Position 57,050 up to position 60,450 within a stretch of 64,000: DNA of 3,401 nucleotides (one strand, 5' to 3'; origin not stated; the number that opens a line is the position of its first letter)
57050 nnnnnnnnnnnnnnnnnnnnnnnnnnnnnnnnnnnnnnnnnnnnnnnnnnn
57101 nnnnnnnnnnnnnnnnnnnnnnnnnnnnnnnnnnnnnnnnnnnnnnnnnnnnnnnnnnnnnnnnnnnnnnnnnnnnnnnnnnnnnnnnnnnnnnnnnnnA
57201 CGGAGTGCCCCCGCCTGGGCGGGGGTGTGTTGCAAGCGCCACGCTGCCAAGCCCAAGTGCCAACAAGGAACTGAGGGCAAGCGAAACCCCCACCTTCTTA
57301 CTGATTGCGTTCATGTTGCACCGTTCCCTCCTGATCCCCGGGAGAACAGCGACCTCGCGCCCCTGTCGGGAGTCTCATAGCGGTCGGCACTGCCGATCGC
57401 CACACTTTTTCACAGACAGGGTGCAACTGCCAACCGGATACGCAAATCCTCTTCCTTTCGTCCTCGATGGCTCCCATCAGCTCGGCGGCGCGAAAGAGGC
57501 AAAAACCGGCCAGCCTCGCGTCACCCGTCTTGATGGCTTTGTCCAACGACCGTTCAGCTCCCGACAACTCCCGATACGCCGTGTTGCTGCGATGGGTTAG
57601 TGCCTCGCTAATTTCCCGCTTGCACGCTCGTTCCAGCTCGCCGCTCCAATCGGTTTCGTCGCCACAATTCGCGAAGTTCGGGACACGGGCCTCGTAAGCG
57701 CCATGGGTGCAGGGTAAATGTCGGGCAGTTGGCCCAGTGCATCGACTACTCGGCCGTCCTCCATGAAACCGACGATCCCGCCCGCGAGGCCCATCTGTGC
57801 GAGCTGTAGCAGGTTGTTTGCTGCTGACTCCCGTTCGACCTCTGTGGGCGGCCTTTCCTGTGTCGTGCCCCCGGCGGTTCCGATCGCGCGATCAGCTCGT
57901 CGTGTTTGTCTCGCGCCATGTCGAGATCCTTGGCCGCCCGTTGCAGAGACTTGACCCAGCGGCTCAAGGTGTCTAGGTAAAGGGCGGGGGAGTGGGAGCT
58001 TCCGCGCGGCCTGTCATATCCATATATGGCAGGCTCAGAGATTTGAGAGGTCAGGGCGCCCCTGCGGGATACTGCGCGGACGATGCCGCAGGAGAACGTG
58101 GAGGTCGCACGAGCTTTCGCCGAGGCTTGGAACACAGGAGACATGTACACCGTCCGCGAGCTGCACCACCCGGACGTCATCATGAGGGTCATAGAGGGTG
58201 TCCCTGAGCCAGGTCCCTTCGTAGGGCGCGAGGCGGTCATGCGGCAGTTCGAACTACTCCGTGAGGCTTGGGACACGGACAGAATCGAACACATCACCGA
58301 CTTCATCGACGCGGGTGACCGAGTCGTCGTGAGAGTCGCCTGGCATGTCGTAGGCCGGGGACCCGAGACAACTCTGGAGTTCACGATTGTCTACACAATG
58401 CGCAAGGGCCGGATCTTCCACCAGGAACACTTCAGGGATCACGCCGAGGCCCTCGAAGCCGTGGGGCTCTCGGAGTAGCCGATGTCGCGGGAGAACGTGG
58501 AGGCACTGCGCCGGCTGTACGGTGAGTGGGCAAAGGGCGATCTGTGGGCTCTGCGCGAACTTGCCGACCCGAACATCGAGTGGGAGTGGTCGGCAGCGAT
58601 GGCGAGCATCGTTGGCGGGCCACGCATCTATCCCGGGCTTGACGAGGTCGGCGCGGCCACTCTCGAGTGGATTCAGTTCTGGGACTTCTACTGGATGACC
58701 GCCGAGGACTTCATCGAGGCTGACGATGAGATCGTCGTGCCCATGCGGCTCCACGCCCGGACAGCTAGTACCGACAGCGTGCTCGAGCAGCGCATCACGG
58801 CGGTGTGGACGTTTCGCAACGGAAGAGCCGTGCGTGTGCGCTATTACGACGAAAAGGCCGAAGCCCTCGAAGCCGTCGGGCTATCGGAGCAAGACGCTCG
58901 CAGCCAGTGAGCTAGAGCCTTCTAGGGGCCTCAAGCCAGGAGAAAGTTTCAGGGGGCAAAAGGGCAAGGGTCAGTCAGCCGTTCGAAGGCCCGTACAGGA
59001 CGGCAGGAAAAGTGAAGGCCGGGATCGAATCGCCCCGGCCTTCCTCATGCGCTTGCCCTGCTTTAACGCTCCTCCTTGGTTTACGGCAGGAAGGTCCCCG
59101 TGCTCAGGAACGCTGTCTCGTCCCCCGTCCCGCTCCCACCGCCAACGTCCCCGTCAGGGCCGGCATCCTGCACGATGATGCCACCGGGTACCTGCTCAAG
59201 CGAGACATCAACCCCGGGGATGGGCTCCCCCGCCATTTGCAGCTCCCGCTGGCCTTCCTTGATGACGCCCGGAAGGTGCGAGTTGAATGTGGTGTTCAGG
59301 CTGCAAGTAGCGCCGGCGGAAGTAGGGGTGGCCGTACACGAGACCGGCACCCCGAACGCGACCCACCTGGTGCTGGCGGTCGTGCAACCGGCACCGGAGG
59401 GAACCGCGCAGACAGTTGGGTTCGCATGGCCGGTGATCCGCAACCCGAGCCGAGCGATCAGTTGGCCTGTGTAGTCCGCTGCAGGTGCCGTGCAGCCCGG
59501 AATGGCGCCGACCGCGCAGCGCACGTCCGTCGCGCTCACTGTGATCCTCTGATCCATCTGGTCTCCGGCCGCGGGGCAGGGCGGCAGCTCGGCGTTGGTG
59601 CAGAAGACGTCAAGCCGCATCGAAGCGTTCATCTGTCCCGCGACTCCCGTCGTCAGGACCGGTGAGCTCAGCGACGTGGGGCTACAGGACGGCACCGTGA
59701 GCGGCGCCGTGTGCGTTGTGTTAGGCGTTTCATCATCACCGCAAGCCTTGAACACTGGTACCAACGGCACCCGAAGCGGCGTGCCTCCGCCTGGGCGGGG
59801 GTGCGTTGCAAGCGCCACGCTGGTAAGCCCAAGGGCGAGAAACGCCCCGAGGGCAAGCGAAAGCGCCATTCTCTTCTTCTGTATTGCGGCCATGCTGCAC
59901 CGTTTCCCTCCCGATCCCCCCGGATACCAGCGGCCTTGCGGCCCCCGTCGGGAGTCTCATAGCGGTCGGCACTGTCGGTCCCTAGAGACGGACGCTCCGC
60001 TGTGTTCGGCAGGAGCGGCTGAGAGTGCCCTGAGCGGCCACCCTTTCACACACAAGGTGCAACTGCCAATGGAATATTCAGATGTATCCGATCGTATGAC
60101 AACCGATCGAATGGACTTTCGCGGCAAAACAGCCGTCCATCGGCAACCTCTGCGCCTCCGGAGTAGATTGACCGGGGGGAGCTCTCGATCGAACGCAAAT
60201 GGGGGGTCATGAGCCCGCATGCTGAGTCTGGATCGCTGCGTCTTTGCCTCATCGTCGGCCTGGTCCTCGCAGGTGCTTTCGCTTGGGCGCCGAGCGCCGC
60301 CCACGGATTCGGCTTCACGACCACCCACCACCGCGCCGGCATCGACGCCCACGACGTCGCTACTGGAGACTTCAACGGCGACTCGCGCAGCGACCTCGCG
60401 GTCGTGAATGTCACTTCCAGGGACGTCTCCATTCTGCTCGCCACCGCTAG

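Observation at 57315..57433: Conserved structured 5' leader shared by P1 and P2 (second copy 59894-60089) that could sequester SD and start codon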

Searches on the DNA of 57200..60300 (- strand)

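Call 37: search_rna_families(source=window, start=57200, end=60300, threshold=evalue, max_evalue=10)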
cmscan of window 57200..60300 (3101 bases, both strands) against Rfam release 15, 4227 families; matches with E-value up to 10: 4.
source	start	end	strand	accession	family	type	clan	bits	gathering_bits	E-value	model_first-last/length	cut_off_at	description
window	58977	59021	+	RF01100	PK-BYV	Cis-reg;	-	18.6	50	1.2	1-40/40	no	3'-terminal pseudoknot in BYV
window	59438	59507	-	RF00700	mir-375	Gene; miRNA;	-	17.2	46.7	2.2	1-67/67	no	mir-375 microRNA precursor family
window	59004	59045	-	RF03971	mir-3572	Gene; miRNA;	-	16.4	100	8.9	1-86/86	no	mir-3572 microRNA precursor family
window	57299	57347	+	RF00294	snoTBR17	Gene; snRNA; snoRNA; CD-box;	-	13.5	40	7.8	1-119/119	no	Small nucleolar RNA TBR17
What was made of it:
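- On Any Rfam 15 family (riboswitches, thermometers, leaders, sRNAs): A permissive scan of 57200-60300 at E<=10 returns four chance-level hits, none in the leaders on the minus strand (call 37).
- On ROSE / fourU RNA thermometers: No Rfam family of any kind matched in the leaders, so a thermometer model would have been reported if it had (call 37).
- Closest known: SD/AUG-sequestering 5' leaders. Different: No Rfam model matches, even at E<=10 (call 37).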

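Call 47: build_rna_model(alignment_id=A5)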
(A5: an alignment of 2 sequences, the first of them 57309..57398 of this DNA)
Model R1 built from alignment A5 (2 sequences, 93 columns); structure: RNAalifold consensus.
model positions 93; base pairs 25; branch points 0; effective number of sequences 0.94; information 0.614 bits per position. Calibrated on 0.2 Mb of random sequence (short: E-values are rough).
structure used (alignment columns):
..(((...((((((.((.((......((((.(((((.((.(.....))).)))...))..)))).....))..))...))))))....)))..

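Call 48: search_with_rna_model(model_id=R1, sources=[window, L001, L002, L003, L004, L005, L006, L007, L008, L009, L010, L011, L012, L013, L014, L015, L016, L017, L018], max_evalue=10, show_alignments=4)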
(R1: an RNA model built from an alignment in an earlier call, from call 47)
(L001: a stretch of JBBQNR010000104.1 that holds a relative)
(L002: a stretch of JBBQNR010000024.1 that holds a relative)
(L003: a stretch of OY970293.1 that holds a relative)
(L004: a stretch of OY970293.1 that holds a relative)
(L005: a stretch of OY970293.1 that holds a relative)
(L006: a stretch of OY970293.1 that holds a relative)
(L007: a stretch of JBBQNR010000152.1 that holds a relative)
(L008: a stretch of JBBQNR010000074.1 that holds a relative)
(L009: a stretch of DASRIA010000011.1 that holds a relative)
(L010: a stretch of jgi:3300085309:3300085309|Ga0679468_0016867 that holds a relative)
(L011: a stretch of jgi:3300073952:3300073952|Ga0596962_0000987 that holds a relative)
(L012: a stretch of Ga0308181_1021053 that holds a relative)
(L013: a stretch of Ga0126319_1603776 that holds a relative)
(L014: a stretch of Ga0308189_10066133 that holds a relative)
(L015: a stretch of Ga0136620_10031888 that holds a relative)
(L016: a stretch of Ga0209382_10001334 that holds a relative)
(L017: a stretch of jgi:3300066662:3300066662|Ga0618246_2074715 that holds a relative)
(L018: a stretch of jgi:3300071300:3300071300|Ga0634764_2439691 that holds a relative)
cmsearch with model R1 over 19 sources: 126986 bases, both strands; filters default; matches with E-value up to 10: 5.
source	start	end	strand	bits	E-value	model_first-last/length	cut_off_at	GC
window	59888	59980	-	112.8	6.1e-25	1-93/93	no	0.7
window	57309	57398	-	104.5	6.7e-23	1-93/93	no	0.64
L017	5525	5607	-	14.1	0.79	1-93/93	no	0.69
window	18869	18947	+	11.4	3.7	1-93/93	no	0.71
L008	329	387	-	10.9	4.8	1-93/93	no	0.68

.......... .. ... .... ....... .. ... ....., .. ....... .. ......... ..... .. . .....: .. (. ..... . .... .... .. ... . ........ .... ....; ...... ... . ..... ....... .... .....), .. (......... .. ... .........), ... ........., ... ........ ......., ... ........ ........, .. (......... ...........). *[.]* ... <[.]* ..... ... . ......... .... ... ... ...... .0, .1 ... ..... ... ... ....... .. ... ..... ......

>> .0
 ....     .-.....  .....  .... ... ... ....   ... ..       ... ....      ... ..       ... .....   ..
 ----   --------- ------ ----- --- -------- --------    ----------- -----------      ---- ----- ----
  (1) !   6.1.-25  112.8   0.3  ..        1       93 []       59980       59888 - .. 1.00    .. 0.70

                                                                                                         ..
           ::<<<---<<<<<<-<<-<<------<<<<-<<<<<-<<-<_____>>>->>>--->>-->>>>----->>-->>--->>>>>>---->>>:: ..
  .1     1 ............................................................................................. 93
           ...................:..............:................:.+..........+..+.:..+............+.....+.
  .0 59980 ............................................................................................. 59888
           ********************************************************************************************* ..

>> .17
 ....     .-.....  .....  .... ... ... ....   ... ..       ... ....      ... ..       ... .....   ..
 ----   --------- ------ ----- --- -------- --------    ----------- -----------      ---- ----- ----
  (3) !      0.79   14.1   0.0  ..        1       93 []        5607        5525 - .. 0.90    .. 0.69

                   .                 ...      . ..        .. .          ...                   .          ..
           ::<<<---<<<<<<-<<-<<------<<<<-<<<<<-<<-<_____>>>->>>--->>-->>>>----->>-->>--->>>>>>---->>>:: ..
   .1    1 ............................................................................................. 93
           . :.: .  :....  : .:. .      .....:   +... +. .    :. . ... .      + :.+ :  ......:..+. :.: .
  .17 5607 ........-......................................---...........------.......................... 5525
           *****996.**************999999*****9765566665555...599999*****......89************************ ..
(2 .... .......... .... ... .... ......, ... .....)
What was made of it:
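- On Riboswitch or other conserved cis-regulatory RNA class: Covariance model R1 finds only the two copies in the window plus 18 loci (call 48).
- There is no Rfam hit and there are no other copies (calls 37, 48).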

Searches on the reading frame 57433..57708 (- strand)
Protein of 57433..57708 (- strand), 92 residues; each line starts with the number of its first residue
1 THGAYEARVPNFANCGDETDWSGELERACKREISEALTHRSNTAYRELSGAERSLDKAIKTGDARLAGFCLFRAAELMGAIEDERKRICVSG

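Call 45: search_protein_families(library=pfam, proteins=[window:57433-57708:-], max_evalue=0.1)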
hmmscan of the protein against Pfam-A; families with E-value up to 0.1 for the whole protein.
seq(92 aa): 0 families

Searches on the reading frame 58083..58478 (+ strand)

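Call 12: search_protein_families(library=pfam, proteins=[window:58083-58478:+], max_evalue=0.01)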
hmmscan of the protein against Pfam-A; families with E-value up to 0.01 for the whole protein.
window:58083-58478:+ (131 aa): 3 families
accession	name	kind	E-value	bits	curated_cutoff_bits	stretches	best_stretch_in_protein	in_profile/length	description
PF12680.13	SnoaL_2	-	4.6e-16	59.7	27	1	9-112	1-100/102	SnoaL-like domain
PF07366.18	SnoaL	-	1.5e-11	44.6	28.4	1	7-124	2-123/126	SnoaL-like polyketide cyclase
PF14534.12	DUF4440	-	5.9e-09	36.8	25.2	1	7-109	3-103/107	Domain of unknown function (DUF4440)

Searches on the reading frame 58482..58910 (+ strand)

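Call 12: search_protein_families(library=pfam, proteins=[window:58482-58910:+], max_evalue=0.01)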
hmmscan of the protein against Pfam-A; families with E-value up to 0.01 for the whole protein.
window:58482-58910:+ (142 aa): 1 family
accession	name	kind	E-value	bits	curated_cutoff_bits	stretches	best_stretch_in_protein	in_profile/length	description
PF12680.13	SnoaL_2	-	8.8e-10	39.5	27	1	10-119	2-102/102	SnoaL-like domain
